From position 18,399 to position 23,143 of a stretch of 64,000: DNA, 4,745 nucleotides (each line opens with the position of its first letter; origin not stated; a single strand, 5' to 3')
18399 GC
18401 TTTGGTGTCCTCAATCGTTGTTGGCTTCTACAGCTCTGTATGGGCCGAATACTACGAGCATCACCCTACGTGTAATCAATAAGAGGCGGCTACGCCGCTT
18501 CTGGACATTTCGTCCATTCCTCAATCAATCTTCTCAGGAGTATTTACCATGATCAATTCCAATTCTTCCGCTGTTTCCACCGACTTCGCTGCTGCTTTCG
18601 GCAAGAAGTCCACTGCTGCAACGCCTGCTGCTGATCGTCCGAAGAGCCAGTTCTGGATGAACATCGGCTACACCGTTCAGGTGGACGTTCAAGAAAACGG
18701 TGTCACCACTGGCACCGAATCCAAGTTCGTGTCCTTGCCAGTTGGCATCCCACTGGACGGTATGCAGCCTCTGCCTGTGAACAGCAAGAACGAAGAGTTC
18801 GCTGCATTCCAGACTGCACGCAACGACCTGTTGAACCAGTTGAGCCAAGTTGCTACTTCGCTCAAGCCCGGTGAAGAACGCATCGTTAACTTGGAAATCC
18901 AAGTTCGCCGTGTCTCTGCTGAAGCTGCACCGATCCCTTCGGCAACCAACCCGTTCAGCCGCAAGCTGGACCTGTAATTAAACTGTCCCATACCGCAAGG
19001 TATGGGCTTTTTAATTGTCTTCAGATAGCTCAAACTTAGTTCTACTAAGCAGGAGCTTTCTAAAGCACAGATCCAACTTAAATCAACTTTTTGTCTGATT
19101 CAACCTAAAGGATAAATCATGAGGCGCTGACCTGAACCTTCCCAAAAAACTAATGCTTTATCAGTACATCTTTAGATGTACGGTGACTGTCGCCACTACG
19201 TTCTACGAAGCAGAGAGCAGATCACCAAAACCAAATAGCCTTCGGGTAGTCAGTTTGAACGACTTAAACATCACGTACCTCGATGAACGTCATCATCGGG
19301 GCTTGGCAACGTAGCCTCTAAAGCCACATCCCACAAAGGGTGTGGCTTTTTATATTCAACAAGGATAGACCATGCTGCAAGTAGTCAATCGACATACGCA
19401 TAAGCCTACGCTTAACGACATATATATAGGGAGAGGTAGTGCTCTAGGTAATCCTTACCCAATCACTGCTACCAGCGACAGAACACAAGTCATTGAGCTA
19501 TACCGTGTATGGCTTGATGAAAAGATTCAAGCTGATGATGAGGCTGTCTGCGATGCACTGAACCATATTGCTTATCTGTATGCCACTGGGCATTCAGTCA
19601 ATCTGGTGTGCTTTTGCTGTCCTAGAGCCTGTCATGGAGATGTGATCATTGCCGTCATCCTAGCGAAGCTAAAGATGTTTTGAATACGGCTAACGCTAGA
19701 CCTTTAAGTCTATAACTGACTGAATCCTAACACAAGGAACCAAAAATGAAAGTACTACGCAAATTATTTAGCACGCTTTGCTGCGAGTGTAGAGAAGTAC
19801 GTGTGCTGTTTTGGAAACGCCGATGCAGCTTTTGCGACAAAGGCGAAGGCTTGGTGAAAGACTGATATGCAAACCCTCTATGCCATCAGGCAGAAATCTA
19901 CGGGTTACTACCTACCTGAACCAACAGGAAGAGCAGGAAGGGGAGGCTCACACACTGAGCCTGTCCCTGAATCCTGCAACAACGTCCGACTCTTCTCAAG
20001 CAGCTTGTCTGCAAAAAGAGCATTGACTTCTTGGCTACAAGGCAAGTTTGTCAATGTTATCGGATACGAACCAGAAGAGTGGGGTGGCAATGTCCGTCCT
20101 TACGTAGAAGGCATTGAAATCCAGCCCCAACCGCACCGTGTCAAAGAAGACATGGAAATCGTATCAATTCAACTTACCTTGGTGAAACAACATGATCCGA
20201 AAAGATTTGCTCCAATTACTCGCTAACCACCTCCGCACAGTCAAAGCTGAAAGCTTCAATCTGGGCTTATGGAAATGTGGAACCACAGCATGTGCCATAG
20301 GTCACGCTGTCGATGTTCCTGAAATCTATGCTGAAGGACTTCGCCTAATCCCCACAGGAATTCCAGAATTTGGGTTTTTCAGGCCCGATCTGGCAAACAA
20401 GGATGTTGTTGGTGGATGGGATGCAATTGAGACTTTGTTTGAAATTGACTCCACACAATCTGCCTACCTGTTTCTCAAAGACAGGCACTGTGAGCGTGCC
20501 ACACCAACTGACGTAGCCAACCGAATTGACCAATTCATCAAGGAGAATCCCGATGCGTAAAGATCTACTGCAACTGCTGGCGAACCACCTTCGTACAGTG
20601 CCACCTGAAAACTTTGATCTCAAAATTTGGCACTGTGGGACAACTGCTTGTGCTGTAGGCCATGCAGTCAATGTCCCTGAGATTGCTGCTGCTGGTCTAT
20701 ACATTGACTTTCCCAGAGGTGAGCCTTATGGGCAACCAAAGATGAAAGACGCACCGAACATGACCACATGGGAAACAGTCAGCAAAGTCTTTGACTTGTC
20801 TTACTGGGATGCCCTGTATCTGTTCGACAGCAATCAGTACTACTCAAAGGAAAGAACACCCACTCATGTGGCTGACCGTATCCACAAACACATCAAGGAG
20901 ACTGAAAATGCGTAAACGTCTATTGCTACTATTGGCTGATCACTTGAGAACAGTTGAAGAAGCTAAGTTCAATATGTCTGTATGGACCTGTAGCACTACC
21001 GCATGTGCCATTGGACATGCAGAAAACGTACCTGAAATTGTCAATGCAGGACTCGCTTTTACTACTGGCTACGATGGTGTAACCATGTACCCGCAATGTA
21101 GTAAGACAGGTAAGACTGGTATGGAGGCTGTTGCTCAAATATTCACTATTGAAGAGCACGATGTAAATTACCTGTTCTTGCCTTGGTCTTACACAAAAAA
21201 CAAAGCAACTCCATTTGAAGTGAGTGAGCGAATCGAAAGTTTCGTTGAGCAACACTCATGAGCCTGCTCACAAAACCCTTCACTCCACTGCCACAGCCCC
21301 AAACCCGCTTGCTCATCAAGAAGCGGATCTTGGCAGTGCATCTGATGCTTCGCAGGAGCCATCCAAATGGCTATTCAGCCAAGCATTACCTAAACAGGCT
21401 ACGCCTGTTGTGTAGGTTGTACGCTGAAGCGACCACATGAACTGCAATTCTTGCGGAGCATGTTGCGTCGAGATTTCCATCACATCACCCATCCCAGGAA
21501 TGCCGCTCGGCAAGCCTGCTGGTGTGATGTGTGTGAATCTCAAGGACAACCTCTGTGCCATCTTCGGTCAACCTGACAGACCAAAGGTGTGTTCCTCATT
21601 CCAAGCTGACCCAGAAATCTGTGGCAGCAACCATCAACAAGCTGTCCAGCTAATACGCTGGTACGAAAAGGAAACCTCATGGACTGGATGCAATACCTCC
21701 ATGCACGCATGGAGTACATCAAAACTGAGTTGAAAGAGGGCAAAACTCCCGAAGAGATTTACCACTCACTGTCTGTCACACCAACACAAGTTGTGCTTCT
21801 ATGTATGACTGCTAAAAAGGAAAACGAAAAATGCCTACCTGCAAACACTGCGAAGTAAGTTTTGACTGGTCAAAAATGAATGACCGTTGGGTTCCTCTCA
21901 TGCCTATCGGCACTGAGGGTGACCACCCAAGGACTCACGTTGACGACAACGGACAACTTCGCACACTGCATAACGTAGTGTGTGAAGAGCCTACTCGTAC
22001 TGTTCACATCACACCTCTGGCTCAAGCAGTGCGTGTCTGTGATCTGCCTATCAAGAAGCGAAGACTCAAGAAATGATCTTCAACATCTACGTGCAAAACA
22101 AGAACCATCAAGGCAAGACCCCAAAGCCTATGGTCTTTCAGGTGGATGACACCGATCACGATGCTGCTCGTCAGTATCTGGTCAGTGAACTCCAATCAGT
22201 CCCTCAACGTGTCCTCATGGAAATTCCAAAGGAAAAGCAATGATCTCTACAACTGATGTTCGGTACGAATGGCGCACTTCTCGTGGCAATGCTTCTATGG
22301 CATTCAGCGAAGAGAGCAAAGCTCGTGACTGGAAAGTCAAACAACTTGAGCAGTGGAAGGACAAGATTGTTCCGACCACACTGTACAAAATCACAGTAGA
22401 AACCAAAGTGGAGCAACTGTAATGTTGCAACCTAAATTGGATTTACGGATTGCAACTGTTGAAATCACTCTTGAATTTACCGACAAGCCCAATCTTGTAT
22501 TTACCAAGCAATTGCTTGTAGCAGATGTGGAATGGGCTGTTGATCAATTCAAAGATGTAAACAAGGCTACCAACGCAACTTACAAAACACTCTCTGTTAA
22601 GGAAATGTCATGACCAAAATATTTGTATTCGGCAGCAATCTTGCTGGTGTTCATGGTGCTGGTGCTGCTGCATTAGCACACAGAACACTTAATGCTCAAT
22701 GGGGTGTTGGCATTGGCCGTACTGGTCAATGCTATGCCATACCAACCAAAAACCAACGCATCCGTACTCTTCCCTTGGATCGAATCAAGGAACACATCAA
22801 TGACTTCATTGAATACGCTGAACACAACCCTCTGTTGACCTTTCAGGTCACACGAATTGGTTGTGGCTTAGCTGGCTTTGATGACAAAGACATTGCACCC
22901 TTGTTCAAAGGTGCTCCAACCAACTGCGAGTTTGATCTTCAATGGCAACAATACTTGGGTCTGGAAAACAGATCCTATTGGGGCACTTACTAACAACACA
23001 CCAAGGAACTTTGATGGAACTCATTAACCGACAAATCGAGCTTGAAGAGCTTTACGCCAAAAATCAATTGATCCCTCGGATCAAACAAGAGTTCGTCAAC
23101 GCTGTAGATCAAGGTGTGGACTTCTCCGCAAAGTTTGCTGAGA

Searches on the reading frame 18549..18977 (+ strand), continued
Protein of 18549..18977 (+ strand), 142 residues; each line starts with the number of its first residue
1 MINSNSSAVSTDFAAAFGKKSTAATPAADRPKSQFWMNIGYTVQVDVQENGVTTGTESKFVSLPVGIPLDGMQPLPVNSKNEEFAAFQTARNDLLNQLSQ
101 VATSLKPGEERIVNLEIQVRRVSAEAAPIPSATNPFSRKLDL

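Call 54: get_annotated_region(hit=H165, flank=3000)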
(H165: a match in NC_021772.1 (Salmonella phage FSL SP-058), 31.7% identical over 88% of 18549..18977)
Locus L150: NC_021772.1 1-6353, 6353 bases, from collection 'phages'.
description: Salmonella phage FSL SP-058, complete genome.
organism: Salmonella phage FSL SP-058 (NCBI taxid 1173761)
taxonomy: Viruses; Duplodnaviria; Heunggongvirae; Uroviricota; Caudoviricetes; Schitoviridae; Humphriesvirinae; Ithacavirus; Ithacavirus SP058
host: Salmonella enterica; source: -; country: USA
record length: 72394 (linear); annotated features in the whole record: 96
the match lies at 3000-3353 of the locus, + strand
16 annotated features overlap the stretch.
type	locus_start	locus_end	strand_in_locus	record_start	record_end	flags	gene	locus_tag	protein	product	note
CDS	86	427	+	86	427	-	-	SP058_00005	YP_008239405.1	hypothetical protein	-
CDS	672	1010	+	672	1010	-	-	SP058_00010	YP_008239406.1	hypothetical protein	-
CDS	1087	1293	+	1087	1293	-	-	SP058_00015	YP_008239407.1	hypothetical protein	-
CDS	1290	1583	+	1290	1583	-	-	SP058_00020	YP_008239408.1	hypothetical protein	-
CDS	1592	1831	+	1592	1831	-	-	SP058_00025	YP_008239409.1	hypothetical protein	-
CDS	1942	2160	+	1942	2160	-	-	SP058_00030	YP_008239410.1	hypothetical protein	-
CDS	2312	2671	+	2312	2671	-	-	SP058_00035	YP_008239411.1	GTP-binding domain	similar to Enterobacteria phage phiEco32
CDS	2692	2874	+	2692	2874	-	-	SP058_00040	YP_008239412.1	hypothetical protein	-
CDS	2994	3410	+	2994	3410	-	-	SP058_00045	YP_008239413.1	hypothetical protein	gp2; similar to Enterobacteria phage N4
CDS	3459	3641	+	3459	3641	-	-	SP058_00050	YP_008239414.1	hypothetical protein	-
CDS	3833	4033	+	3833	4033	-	-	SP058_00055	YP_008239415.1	hypothetical protein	-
CDS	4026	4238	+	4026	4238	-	-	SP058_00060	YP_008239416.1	hypothetical protein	-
CDS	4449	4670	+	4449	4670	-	-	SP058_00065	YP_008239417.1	hypothetical protein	-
CDS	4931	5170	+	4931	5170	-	-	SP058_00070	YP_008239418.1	hypothetical protein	-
CDS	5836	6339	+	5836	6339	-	-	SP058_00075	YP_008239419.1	phosphatase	-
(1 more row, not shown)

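Call 55: get_annotated_region(hit=H141, flank=1800)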
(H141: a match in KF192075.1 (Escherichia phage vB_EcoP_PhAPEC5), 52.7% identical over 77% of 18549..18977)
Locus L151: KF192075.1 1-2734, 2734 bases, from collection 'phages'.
description: Escherichia phage vB_EcoP_PhAPEC5, complete genome.
organism: Escherichia phage vB_EcoP_PhAPEC5 (NCBI taxid 1395983)
taxonomy: Viruses; Duplodnaviria; Heunggongvirae; Uroviricota; Caudoviricetes; Schitoviridae; Enquatrovirinae; Gamaleyavirus; Gamaleyavirus APEC5
host: -; source: river water; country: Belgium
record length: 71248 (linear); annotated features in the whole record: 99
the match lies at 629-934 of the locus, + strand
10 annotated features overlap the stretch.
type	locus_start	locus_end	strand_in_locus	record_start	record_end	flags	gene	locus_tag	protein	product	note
CDS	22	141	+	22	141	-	-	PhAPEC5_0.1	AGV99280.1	hypothetical protein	-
CDS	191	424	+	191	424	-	-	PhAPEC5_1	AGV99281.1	hypothetical protein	-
CDS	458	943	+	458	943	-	-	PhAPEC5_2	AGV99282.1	RNA polymerase RNAP1 subunit A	part of phage-encoded RNA polymerase involved in middle transcription; similar to YP_950480.1 gp2 from Enterobacteria ...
regulatory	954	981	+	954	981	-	-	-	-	terminator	determined with ARNold which uses two complementary programs; Erpin (Gautheret & Lambert, 2001) and RNAmotif (Macke et ...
CDS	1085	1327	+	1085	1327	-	-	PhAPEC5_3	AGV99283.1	hypothetical protein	-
CDS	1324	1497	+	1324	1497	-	-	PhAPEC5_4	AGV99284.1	hypothetical protein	-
CDS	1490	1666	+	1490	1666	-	-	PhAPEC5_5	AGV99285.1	hypothetical protein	similar to YP_950484.1 gp6 from Enterobacteria phage N4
CDS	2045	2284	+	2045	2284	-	-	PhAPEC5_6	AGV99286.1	hypothetical protein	-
CDS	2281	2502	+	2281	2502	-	-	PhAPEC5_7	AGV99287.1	hypothetical protein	-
CDS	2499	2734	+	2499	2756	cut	-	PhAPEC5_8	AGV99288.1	hypothetical protein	-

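Call 57: find_related_loci(query=A2, collection=metagenome_contigs, flank=1500)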
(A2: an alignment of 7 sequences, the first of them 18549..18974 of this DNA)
Query A2 (142 aa) in metagenome_contigs; peptide patterns used: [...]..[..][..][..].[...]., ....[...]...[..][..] (x = any residue, [..] = any of these).
298 stretches matched a pattern; 104 encode a relative of the query (tblastn E <= 1e-3); the best 80 are kept; 80 distinct loci.
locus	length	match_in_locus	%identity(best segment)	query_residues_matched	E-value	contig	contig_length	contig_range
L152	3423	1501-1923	49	2-142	8e-42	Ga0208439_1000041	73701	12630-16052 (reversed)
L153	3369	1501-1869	56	17-142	2e-41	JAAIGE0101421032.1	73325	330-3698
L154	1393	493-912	50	4-142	3e-42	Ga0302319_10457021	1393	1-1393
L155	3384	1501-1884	53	4-140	4e-40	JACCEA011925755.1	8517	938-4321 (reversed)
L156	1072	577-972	50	3-140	2e-41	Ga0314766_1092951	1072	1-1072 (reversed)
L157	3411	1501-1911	48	2-142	1e-39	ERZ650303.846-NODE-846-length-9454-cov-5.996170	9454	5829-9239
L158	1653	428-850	45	2-142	7e-40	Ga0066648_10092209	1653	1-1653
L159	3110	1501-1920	48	3-142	1e-39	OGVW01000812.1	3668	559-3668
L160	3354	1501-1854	52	17-140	4e-39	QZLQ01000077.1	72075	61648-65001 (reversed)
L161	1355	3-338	55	30-142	5e-40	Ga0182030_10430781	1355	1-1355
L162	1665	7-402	47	12-142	2e-39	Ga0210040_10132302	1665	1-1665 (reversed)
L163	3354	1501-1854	52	17-140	6e-39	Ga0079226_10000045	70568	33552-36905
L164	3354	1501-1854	52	17-140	2e-38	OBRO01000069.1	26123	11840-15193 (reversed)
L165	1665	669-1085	45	1-142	8e-39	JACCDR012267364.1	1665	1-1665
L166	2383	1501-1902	48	3-136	2e-38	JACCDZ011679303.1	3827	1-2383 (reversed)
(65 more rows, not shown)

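Call 95: search_protein_families(library=phrogs, proteins=[window:18549-18974:+], max_evalue=0.001)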
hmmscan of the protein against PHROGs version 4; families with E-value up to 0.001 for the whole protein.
window:18549-18974:+ (142 aa): 1 family
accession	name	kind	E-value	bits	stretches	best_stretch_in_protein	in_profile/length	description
phrog_4099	-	unknown function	5.5e-40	137.4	1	11-142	4-134/134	-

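Call 108: find_related_loci(query=A2, collection=viral_contigs, flank=400)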
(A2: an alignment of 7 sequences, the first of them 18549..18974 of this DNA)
Query A2 (142 aa) in viral_contigs; peptide patterns used: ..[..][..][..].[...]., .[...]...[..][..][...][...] (x = any residue, [..] = any of these).
69 stretches matched a pattern; 47 encode a relative of the query (tblastn E <= 1e-3); 47 distinct loci.
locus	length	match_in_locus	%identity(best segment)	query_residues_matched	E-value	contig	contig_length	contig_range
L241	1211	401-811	57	9-142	1e-47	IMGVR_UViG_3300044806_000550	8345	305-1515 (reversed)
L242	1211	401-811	57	9-142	2e-47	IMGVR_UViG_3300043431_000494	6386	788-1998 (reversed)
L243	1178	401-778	53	13-142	3e-42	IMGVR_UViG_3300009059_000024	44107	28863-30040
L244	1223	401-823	49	2-142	3e-42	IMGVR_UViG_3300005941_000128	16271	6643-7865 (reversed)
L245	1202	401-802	49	9-142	5e-41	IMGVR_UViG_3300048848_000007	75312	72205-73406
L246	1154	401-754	53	17-140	1e-39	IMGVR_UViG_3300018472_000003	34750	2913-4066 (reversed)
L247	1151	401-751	53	17-140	5e-39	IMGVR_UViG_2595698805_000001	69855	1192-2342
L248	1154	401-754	52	17-140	3e-39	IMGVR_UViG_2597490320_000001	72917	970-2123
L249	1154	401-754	52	17-140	3e-39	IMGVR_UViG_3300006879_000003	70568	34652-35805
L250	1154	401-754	49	17-138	1e-38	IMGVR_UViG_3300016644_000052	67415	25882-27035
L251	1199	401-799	47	9-142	5e-38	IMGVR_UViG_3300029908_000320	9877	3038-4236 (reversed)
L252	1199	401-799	47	9-142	5e-38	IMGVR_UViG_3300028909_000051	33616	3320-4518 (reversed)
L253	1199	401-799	47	9-142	5e-38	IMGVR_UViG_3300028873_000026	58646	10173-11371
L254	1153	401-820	48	2-142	6e-38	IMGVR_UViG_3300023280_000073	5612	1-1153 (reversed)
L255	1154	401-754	50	17-140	2e-37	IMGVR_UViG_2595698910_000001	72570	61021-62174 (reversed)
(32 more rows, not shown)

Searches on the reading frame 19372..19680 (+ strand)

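Call 95: search_protein_families(library=phrogs, proteins=[window:19372-19680:+], max_evalue=0.001)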
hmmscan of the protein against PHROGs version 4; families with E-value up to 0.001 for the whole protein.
window:19372-19680:+ (103 aa): 3 families
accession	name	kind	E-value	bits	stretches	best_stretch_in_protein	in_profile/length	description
phrog_464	-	unknown function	4.2e-29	103.1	1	1-99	191-288/322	unknown function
phrog_30585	-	DNA, RNA and nucleotide metabolism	7.4e-15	54.9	1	9-97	397-492/852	DNA repair protein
phrog_24867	-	DNA, RNA and nucleotide metabolism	1.3e-07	32.6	1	23-96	102-167/187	ribonucleotide reductase NrdA-like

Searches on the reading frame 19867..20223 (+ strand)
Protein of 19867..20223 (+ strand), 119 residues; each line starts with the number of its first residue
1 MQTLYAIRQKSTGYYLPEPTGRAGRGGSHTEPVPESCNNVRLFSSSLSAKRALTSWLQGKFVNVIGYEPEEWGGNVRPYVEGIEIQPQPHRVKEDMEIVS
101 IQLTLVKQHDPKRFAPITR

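Call 95: search_protein_families(library=phrogs, proteins=[window:19867-20223:+], max_evalue=0.001)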
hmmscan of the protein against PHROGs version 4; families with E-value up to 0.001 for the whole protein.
window:19867-20223:+ (119 aa): 2 families
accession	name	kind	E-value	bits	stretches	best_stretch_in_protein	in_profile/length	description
phrog_30404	-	unknown function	5.6e-09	37.1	1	2-103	4-101/217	-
phrog_23096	-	unknown function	9.9e-07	29.8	1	3-103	10-98/104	-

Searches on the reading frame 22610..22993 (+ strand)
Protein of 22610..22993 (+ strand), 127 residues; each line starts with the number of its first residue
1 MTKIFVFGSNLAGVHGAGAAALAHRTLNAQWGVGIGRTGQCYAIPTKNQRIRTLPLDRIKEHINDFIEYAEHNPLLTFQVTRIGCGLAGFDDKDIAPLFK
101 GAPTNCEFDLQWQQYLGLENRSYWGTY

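Call 95: search_protein_families(library=phrogs, proteins=[window:22610-22993:+], max_evalue=0.001)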
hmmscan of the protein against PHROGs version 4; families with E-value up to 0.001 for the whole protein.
window:22610-22993:+ (127 aa): 1 family
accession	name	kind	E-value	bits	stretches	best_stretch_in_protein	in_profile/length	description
phrog_2072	-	unknown function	1.4e-50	171.9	1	2-126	19-142/143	-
